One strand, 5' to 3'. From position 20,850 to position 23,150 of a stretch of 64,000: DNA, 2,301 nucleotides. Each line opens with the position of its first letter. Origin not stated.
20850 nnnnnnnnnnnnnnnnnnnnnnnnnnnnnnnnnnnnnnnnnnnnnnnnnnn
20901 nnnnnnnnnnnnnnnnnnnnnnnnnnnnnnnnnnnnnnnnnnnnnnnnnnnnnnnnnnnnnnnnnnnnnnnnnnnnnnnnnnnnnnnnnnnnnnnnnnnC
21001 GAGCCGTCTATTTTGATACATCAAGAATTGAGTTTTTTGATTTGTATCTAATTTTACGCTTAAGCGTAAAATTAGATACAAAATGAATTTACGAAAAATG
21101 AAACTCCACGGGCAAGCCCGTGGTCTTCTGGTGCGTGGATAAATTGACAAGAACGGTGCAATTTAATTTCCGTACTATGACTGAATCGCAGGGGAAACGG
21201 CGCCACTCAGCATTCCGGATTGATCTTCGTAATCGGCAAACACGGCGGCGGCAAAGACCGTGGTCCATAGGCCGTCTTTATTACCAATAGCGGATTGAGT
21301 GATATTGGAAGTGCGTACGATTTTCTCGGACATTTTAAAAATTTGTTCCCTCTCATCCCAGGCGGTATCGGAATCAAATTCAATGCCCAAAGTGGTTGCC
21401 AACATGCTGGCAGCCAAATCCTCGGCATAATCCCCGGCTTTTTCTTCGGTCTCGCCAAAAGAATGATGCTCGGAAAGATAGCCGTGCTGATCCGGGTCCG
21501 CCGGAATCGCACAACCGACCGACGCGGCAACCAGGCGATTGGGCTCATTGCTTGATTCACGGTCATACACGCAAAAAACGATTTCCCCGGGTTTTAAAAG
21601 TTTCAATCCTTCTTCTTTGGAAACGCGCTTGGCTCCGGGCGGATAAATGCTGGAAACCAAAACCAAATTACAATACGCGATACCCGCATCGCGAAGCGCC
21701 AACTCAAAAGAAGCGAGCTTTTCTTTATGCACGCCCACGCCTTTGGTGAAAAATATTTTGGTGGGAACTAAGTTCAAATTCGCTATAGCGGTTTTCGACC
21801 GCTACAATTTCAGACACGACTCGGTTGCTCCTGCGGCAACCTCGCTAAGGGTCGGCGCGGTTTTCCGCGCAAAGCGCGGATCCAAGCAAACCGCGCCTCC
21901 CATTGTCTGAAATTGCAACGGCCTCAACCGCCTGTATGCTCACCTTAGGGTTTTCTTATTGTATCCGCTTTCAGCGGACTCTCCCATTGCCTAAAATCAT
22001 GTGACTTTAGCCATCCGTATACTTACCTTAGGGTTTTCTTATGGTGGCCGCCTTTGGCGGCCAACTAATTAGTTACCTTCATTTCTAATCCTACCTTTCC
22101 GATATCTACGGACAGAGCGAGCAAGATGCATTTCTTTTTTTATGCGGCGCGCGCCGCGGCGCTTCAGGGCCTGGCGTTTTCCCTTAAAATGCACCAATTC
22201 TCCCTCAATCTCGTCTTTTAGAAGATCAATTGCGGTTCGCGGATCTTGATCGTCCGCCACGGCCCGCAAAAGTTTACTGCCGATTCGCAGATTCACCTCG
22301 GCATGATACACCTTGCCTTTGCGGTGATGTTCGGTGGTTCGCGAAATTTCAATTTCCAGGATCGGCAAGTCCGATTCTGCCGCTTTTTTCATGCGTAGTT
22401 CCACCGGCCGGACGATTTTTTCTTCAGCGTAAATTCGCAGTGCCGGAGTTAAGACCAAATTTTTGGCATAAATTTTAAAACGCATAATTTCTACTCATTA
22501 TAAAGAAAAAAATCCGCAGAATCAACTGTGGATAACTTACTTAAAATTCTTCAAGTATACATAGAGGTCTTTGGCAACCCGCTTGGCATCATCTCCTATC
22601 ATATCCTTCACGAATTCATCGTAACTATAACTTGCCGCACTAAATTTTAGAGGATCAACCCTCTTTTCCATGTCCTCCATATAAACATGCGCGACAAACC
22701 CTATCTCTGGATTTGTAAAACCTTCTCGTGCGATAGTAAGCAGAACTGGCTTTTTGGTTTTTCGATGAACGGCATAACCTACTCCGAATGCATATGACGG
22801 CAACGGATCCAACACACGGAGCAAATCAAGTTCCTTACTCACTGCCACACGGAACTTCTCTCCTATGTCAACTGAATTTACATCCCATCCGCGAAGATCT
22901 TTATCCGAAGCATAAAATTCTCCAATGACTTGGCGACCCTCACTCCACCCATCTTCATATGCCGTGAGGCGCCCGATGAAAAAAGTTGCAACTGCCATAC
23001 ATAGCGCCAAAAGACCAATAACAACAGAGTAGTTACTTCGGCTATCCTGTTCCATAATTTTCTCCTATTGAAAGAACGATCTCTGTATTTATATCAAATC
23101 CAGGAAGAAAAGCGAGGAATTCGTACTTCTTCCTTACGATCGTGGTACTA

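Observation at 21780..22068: GC-rich structured region with tandem 40-bp repeats upstream of the arginine decarboxylase gene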

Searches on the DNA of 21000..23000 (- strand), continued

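Call 61: search_with_rna_model(model_id=R1, sources=[window, L087, L046], max_evalue=0.001, make_alignment=true, show_alignments=3)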
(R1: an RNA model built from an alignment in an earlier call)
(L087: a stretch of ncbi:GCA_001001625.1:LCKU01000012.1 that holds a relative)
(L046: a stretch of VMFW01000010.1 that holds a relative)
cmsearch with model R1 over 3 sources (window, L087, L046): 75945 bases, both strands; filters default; matches with E-value up to 0.001: 3.
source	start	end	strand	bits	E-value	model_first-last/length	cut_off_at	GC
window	21811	21909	-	118.7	5.5e-32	1-99/99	no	0.64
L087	3605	3699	+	88.8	3e-23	1-99/99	no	0.57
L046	3093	3202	+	26.3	5.2e-05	1-99/99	no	0.59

Alignment A4: 3 matches aligned to the model, 122 columns, each read 5' to 3' on its own strand. Consensus structure (alignment columns), stored with it:
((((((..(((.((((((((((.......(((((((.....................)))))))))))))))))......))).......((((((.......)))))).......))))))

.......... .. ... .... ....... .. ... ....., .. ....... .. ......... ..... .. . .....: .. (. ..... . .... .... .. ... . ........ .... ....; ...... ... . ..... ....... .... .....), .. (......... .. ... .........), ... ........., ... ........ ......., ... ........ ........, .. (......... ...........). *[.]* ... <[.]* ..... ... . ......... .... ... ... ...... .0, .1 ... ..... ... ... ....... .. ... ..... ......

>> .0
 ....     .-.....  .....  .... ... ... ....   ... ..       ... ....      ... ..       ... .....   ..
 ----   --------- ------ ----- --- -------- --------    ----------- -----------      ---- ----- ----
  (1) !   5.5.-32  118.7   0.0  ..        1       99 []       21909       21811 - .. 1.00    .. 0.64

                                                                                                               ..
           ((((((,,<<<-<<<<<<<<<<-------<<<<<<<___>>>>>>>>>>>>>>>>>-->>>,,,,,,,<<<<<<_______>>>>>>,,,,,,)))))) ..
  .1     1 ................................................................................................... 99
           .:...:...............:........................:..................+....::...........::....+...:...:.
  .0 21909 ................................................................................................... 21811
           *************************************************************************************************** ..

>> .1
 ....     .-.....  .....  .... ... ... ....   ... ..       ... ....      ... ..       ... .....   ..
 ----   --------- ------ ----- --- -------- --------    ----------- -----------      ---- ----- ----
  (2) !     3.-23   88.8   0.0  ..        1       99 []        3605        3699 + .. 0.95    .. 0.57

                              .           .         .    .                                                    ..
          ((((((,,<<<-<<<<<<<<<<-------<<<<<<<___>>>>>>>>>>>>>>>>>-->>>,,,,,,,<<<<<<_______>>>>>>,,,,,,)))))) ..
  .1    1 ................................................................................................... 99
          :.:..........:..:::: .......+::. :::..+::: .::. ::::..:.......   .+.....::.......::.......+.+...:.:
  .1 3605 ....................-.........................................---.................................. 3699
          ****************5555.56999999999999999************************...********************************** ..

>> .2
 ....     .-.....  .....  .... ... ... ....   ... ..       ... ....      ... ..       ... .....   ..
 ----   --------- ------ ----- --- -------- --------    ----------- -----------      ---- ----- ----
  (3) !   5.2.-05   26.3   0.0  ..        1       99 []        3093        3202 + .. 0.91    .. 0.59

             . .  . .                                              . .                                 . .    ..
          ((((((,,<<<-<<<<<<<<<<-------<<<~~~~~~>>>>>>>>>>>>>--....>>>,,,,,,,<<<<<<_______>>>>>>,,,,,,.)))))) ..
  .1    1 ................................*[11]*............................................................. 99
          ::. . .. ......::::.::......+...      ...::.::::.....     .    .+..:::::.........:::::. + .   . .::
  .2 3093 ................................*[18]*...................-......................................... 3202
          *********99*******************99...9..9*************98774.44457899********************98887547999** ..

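Call 64: build_rna_model(alignment_id=A4)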
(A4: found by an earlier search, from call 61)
Model R2 built from alignment A4 (3 sequences, 122 columns); structure: stored with the alignment.
model positions 99; base pairs 32; branch points 1; effective number of sequences 1.1; information 0.59 bits per position. Calibrated on 0.2 Mb of random sequence (short: E-values are rough).
structure used (alignment columns):
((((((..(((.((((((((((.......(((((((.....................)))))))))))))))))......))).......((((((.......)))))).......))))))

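Call 65: search_with_rna_model(model_id=R2, sources=[window, L002, L003, L004, L005, L006, L007, L008, L009, L010, L011, L012, L013, L014, L015, L016, L017, L018, L019, L020, L021, L022, L023, L024, L025, L026, L027, L028, L029, L030, L031, L032, L033, L034, L035, L036, L037, L038, L039, L040, L041, L042, L043, L044, L045, L046, L047, L048, L049, L050, L051, L052, L053, L054, L055, L056, L057, L058, L059, L060, L061, L062, L063, L064, L065, L066, L067, L068, L069, L070, L071, L072, L073, L074, L075, L076, L077, L078, L079, L080, L081, L087, L092, L093, L094, L098, L099, L100, L101, L103], max_evalue=10, show_alignments=0)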
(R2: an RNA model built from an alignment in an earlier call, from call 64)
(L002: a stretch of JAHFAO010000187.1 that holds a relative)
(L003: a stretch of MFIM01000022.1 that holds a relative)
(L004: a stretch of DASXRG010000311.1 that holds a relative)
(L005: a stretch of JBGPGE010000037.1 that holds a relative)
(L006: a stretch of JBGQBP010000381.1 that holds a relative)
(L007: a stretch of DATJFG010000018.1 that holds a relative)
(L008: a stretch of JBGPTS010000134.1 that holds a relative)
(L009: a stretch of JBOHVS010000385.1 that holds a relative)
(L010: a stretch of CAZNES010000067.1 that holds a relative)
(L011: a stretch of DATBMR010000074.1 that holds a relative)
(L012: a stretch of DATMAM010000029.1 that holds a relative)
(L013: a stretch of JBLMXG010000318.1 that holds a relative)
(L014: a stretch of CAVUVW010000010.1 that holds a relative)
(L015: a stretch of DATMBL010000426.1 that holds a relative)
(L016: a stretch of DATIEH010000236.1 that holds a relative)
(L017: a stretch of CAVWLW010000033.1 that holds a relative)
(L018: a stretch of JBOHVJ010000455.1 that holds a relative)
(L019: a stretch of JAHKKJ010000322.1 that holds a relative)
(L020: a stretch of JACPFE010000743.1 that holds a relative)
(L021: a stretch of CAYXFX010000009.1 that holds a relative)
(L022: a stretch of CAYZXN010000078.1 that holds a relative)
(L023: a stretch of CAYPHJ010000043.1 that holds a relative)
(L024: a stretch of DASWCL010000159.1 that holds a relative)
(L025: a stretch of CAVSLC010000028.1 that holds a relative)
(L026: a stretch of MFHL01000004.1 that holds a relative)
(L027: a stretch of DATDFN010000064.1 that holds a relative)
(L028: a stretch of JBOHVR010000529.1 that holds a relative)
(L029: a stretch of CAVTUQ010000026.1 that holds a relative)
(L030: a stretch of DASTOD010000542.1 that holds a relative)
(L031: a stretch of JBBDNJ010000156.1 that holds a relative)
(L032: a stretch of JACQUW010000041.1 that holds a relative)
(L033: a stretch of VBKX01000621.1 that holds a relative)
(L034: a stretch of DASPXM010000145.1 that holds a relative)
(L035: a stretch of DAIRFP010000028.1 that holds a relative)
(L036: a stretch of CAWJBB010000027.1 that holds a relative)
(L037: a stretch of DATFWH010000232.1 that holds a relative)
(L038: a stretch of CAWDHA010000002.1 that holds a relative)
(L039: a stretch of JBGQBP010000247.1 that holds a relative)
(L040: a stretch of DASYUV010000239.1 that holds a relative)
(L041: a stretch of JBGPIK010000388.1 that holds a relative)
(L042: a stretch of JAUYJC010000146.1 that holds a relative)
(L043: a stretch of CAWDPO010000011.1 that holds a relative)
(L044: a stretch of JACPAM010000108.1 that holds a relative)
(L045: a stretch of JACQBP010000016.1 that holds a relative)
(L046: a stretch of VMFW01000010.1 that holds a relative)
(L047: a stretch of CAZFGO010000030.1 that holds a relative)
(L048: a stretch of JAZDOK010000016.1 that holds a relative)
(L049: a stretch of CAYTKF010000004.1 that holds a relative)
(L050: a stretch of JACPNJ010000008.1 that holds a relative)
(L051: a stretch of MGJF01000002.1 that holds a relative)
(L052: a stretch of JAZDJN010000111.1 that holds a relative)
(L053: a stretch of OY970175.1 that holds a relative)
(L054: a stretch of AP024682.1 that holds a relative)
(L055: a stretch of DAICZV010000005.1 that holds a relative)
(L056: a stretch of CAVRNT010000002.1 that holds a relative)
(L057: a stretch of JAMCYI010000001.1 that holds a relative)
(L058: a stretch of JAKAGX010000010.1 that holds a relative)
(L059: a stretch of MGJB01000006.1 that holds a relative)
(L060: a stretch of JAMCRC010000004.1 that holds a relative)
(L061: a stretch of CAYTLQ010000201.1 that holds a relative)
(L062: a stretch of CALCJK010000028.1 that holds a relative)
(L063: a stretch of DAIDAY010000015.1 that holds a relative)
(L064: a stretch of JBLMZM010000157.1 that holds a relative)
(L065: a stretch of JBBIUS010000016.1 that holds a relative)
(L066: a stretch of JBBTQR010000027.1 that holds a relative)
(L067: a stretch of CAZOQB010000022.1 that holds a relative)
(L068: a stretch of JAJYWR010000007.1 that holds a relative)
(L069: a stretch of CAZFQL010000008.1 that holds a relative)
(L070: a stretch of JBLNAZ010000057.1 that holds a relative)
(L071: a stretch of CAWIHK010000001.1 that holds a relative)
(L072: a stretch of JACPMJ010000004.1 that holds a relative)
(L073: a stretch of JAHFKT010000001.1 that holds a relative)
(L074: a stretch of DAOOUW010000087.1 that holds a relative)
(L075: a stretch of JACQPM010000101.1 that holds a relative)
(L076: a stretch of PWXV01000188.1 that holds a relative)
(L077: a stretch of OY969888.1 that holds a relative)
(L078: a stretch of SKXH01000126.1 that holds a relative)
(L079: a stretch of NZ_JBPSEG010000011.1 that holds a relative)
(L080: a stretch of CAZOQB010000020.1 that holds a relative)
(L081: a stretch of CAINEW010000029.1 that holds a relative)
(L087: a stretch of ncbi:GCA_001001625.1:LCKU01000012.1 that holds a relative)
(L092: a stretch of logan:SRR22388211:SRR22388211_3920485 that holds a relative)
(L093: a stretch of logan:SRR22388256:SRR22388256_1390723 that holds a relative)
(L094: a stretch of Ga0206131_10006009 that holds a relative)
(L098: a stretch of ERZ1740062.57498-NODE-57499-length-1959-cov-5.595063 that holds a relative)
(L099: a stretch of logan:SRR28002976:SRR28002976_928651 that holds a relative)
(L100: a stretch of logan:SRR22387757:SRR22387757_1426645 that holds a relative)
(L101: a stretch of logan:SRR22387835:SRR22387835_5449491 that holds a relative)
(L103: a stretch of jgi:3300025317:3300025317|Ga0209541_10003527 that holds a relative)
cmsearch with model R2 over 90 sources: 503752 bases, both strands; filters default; matches with E-value up to 10: 9.
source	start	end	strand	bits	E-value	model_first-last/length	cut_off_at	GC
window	21811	21909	-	115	1.5e-32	1-99/99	no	0.64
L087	3605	3699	+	85.4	2.8e-23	1-99/99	no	0.57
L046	3093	3202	+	64.9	7.9e-17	1-99/99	no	0.59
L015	4525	4614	-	14.8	0.44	1-99/99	no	0.67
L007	4520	4597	-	13.7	0.92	1-99/99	no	0.73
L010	4398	4448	+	13.3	1.3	1-99/99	no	0.59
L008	2000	2090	+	12.7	1.9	1-99/99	no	0.64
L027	49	153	+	11.5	4.7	1-99/99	no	0.66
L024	1142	1210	+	11.4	4.9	1-99/99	no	0.71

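Call 71: search_with_rna_model(model_id=R2, sources=[L105, L106, L107], max_evalue=10, filters=off, show_alignments=4)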
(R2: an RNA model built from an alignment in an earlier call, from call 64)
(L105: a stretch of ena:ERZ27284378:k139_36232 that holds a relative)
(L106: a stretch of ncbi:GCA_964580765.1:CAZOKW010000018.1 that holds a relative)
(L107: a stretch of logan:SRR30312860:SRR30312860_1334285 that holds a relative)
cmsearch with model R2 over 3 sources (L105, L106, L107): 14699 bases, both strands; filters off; matches with E-value up to 10: 15.
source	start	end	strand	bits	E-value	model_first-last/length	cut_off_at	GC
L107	1036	1120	+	9.3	0.66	1-99/99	no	0.64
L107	798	875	-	7.9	1.9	1-99/99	no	0.71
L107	1409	1493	-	7.7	2.1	1-99/99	no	0.51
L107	4128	4181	+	7.3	2.9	1-99/99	no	0.59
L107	21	160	+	7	3.5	1-99/99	no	0.51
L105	5271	5339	+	6.8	4.1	1-99/99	no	0.41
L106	2569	2637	+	6.8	4.1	1-99/99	no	0.41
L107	1138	1173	+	6.6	4.6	1-99/99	no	0.56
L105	5020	5047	+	6.5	5.2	1-99/99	no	0.29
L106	2318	2345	+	6.5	5.2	1-99/99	no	0.29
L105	3289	3378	-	6.2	6.4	1-99/99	no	0.54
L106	587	676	-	6.2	6.4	1-99/99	no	0.54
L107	594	739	-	6.2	6.5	1-99/99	no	0.62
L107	2301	2317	+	5.8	8.4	1-99/99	no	0.88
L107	2848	2937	-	5.8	8.4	1-99/99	no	0.68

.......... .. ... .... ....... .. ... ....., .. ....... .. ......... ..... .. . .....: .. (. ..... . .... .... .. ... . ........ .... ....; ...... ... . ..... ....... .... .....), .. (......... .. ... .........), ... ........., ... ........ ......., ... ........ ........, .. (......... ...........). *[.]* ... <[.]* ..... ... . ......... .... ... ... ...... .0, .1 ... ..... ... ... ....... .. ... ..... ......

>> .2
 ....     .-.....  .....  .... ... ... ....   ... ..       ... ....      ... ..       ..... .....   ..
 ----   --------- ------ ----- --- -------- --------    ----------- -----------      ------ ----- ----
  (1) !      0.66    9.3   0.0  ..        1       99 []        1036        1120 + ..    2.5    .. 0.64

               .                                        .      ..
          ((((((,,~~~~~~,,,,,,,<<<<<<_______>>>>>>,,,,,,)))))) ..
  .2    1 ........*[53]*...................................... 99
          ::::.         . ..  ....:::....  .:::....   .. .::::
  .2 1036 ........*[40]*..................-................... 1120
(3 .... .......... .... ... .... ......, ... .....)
